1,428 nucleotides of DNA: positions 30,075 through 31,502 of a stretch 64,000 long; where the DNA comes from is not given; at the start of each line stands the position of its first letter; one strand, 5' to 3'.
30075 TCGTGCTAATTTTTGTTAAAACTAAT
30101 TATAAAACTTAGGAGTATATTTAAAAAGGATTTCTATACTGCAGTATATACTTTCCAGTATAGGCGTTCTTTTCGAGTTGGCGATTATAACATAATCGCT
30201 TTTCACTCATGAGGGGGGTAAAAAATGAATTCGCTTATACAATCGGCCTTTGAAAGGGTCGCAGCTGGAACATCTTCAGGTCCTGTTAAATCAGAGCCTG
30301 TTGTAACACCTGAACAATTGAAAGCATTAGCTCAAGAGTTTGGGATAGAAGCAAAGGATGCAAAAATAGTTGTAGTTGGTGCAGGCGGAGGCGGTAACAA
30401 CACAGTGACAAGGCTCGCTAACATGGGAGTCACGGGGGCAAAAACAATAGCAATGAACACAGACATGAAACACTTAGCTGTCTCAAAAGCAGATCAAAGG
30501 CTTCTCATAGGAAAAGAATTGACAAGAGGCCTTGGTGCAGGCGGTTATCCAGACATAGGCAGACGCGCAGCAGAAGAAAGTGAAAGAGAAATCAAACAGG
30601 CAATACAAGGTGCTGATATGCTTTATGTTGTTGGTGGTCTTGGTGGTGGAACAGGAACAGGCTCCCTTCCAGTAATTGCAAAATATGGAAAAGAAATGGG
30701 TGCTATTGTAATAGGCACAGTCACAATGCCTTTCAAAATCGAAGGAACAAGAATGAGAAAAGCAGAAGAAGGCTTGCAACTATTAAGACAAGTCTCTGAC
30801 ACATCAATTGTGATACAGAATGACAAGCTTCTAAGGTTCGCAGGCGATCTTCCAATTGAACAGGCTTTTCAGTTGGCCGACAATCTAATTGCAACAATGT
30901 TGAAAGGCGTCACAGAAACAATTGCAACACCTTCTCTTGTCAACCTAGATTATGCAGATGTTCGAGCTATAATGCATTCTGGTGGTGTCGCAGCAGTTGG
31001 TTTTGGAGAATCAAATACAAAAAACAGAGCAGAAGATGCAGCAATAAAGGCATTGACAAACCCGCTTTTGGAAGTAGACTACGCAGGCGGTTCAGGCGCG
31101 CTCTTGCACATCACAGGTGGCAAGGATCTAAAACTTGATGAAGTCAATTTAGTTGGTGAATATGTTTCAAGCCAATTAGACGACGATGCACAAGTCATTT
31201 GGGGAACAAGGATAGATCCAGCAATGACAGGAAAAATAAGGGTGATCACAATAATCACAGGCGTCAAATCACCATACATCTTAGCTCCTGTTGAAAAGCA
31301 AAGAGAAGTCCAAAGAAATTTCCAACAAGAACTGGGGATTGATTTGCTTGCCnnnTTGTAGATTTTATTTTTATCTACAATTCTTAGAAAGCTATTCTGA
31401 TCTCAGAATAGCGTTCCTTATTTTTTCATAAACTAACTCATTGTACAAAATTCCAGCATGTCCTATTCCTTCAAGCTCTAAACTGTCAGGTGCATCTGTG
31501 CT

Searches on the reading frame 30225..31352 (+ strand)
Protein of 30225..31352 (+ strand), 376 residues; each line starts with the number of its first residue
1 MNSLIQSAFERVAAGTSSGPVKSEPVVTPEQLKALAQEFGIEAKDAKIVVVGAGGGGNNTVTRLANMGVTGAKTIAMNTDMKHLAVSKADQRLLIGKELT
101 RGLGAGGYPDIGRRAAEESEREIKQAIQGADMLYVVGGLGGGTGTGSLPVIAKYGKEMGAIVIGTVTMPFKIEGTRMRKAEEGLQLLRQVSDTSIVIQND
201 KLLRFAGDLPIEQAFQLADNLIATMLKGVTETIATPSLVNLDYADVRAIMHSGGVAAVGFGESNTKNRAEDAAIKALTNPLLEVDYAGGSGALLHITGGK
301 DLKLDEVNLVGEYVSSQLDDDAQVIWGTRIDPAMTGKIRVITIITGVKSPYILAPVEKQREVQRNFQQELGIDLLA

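Call 62: search_protein_families(library=pfam, proteins=[window:30225-31352:+], max_evalue=0.00001)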
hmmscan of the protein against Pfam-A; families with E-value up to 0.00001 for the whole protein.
window:30225-31352:+ (376 aa): 2 families
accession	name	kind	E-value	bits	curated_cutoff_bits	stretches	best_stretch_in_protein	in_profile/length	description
PF00091.31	Tubulin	-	5.9e-44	151.1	33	1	47-205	1-188/190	Tubulin/FtsZ family, GTPase domain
PF12327.13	FtsZ_C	-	1.4e-32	112.2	27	1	254-348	1-95/95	FtsZ family, C-terminal domain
